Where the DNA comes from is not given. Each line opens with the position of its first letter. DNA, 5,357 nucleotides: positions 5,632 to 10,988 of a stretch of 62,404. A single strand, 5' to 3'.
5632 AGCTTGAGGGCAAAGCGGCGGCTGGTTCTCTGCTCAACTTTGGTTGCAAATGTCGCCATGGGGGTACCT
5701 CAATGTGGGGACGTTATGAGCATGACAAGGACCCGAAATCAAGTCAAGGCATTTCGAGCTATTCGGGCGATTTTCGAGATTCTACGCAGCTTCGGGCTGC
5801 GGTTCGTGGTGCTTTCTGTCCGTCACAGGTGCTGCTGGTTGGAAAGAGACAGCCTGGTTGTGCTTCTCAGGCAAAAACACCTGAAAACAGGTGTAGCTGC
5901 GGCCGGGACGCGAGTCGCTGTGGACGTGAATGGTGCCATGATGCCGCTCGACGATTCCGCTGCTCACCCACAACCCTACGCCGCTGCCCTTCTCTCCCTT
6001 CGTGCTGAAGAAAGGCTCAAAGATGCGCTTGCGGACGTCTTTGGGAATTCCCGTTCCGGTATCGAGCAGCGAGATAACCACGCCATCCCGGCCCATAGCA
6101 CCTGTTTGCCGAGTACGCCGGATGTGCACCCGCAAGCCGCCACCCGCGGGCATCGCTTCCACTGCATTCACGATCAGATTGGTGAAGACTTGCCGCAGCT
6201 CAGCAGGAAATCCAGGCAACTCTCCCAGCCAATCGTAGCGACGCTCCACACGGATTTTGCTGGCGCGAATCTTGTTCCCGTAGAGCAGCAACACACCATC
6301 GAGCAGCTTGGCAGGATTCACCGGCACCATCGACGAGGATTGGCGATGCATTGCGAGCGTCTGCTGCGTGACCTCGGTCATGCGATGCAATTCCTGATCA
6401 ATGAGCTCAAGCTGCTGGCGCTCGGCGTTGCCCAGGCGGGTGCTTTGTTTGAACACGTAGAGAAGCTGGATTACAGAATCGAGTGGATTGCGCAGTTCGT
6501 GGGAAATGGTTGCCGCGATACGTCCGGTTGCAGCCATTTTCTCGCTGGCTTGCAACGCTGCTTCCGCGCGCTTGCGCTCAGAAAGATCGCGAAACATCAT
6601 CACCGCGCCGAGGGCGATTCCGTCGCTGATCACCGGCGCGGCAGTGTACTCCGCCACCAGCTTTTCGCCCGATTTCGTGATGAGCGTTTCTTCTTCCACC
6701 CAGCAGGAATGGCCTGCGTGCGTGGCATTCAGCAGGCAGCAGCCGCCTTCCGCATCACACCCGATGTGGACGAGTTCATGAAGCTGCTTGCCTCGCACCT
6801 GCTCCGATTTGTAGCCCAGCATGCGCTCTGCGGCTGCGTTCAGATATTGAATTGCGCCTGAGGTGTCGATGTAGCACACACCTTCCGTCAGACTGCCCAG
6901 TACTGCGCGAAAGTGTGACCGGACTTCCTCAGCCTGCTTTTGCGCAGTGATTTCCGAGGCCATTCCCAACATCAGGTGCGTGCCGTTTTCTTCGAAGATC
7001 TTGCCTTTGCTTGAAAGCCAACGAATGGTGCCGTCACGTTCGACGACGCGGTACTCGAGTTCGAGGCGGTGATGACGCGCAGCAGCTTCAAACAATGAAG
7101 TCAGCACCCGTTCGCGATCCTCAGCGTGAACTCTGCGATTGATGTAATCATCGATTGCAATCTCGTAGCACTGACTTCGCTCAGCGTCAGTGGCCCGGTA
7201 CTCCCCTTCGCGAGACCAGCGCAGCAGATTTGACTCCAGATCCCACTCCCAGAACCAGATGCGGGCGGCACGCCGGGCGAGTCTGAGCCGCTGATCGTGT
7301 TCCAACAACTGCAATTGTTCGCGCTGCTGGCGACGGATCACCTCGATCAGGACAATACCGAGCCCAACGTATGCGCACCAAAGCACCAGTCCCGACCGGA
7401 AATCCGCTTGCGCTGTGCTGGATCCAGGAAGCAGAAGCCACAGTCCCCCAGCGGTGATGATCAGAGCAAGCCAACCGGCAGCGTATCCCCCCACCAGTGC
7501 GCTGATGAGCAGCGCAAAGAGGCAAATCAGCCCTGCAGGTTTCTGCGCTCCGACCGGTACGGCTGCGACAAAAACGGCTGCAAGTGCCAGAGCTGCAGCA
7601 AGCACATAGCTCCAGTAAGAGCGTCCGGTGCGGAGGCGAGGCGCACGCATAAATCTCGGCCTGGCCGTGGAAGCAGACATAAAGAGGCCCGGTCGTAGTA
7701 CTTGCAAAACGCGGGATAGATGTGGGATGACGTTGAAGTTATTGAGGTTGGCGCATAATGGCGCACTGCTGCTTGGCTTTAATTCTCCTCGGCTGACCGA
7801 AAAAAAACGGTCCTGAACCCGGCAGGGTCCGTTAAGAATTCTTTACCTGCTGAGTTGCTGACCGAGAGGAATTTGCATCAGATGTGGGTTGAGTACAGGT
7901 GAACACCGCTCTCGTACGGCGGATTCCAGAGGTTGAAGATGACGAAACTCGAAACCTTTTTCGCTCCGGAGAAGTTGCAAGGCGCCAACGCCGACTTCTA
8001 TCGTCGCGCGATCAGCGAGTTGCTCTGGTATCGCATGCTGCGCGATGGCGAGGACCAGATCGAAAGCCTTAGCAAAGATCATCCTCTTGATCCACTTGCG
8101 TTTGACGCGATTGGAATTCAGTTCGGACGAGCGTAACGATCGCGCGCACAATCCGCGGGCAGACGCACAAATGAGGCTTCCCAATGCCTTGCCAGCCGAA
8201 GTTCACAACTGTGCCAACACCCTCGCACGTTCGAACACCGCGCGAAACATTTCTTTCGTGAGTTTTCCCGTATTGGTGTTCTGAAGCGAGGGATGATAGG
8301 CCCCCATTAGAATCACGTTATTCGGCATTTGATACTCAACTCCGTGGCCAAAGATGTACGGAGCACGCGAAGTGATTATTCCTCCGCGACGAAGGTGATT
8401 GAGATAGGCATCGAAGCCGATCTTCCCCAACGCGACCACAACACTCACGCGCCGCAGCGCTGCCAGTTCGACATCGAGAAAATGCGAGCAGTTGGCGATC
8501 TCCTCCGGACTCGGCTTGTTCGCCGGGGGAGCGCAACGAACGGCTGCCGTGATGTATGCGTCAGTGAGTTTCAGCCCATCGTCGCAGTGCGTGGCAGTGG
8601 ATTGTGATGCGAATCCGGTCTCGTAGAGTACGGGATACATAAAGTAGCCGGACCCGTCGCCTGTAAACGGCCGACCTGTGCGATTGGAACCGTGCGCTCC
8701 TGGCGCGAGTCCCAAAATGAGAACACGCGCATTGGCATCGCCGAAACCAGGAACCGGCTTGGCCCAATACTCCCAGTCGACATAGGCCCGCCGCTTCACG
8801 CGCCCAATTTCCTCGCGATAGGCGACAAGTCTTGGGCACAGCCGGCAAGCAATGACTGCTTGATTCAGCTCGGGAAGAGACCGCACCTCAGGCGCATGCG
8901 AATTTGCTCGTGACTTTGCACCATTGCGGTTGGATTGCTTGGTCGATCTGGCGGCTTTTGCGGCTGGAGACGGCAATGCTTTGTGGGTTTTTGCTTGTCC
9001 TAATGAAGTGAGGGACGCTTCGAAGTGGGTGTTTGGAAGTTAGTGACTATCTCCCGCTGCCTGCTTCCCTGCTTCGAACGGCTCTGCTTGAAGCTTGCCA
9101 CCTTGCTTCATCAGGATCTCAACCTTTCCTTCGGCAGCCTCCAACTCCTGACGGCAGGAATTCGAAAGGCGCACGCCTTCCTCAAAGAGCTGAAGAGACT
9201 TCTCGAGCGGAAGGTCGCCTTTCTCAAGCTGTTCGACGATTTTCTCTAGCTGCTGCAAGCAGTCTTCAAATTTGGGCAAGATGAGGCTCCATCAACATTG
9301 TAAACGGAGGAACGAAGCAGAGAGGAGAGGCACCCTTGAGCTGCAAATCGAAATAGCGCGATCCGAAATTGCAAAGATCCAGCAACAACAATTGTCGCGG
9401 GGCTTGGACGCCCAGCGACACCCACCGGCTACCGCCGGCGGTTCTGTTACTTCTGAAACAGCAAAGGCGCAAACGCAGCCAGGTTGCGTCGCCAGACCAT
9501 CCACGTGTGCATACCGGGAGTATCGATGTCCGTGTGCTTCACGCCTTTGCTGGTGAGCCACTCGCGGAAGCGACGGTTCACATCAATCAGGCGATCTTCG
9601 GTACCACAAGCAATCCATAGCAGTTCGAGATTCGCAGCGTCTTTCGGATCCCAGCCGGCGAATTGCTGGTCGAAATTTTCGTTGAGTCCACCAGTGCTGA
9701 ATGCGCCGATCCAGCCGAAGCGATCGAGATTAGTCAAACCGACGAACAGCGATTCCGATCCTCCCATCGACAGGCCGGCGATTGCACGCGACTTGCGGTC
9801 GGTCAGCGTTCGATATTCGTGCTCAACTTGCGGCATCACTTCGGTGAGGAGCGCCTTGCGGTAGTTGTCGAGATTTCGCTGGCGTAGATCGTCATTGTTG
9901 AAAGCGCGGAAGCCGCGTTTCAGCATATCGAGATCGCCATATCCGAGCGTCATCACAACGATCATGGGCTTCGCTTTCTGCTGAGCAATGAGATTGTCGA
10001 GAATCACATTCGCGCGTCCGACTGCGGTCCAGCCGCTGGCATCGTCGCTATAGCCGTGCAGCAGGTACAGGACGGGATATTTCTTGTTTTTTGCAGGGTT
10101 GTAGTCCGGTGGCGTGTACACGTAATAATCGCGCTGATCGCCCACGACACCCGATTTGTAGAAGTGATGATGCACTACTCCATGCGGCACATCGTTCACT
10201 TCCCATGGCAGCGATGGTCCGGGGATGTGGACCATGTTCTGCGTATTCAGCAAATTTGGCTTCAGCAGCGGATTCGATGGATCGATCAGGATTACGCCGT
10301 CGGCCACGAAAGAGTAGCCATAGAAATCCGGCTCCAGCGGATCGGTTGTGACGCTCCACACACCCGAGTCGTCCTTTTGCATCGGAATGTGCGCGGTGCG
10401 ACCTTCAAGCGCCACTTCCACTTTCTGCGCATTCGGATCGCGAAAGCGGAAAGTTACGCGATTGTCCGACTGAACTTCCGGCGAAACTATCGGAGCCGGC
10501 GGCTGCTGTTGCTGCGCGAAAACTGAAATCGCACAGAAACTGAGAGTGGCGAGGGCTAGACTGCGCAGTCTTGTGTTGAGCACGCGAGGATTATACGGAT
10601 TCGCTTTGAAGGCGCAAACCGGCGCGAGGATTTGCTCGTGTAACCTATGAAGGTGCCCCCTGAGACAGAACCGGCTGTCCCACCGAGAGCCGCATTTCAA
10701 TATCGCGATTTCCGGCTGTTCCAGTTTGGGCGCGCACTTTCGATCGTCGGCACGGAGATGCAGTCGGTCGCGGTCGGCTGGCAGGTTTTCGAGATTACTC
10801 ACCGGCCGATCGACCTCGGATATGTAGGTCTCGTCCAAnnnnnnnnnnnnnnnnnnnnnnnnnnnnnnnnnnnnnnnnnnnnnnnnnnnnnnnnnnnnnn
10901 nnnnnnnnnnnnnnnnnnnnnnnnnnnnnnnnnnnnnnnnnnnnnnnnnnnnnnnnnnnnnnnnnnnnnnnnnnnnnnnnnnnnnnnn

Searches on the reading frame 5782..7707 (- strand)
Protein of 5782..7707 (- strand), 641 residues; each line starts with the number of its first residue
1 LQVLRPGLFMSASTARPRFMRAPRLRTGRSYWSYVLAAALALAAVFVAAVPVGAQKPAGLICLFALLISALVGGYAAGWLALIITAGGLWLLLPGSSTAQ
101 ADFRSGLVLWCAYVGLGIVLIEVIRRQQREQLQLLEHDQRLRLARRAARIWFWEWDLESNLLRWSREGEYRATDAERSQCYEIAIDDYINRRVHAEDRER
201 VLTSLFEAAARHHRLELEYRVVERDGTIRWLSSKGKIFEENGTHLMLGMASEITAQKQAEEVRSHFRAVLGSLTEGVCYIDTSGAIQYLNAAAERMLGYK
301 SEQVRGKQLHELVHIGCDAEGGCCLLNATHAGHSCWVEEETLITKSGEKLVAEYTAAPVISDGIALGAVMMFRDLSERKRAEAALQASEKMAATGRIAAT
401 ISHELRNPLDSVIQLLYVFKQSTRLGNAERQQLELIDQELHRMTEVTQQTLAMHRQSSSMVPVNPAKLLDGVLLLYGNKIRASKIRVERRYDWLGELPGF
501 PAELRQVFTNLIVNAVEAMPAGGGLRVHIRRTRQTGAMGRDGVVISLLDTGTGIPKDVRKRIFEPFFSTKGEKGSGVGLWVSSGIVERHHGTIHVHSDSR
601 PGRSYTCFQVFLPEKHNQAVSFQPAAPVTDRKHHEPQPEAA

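Call 16: search_protein_families(library=pfam, proteins=[window:5782-7707:-], max_evalue=0.001)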
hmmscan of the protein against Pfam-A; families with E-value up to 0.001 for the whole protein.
window:5782-7707:- (641 aa): 8 families
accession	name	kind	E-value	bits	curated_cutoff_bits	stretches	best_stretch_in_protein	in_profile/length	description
PF02518.31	HATPase_c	-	1.6e-22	80.5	26.4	1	502-615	4-110/111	Histidine kinase-, DNA gyrase B-, and HSP90-like ATPase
PF08448.16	PAS_4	-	6.2e-18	65.5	23.1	1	272-380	3-110/110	PAS fold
PF00989.32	PAS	-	1.5e-17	64.1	22.6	1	265-374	2-112/113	PAS fold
PF13426.13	PAS_9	-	9.2e-16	58.4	27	1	275-377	2-103/103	PAS domain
PF08447.18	PAS_3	-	2.6e-14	53.7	25.6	1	190-243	27-81/89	PAS fold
PF00512.31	HisKA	-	3.2e-07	30.7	26.9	1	395-456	3-63/66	His Kinase A (phospho-acceptor) domain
PF13188.13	PAS_8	-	5.2e-07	29.8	21.8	1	265-314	2-48/65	PAS domain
PF12860.13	PAS_7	-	0.0006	20.4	27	0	272-382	3-114/115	PAS fold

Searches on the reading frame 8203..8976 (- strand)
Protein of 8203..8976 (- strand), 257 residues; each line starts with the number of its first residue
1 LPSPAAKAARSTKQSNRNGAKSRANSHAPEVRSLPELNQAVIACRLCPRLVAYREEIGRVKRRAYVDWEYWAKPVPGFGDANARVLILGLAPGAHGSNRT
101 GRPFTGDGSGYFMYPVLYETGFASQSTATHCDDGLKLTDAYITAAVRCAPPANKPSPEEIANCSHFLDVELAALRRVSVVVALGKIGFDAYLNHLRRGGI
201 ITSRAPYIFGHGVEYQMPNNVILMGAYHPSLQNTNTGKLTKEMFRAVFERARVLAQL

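Call 51: search_protein_families(library=pfam, proteins=[window:8203-8976:-], max_evalue=0.0001)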
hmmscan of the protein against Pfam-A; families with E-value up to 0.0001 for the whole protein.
window:8203-8976:- (257 aa): 1 family
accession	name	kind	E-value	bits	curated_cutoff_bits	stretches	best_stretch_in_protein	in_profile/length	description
PF03167.25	UDG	-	4.1e-30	105.2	24.3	1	76-250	1-139/141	Uracil DNA glycosylase superfamily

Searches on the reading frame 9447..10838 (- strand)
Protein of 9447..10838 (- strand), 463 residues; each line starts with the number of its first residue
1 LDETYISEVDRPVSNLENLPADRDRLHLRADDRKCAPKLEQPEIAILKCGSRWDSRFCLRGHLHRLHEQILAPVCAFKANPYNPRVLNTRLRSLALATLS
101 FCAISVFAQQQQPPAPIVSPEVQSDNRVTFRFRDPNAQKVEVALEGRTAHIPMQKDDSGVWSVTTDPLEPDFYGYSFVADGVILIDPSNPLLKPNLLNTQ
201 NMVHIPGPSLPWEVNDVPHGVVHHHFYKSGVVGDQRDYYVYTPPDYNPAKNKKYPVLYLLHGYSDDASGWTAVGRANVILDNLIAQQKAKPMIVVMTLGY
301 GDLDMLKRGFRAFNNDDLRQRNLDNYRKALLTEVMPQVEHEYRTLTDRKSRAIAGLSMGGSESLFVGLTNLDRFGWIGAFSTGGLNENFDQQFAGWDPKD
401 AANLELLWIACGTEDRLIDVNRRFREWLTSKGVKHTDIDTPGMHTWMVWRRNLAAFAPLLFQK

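Call 16: search_protein_families(library=pfam, proteins=[window:9447-10838:-], max_evalue=0.001)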
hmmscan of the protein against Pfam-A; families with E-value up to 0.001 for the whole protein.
window:9447-10838:- (463 aa): 2 families
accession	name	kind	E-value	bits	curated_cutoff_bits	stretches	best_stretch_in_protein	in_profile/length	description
PF00756.26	Esterase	-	2.4e-26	93.5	22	1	231-455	3-246/251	Putative esterase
PF02922.24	CBM_48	-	5.4e-06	27.1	22.4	1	122-187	6-81/83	Carbohydrate-binding module 48 (Isoamylase N-terminal domain)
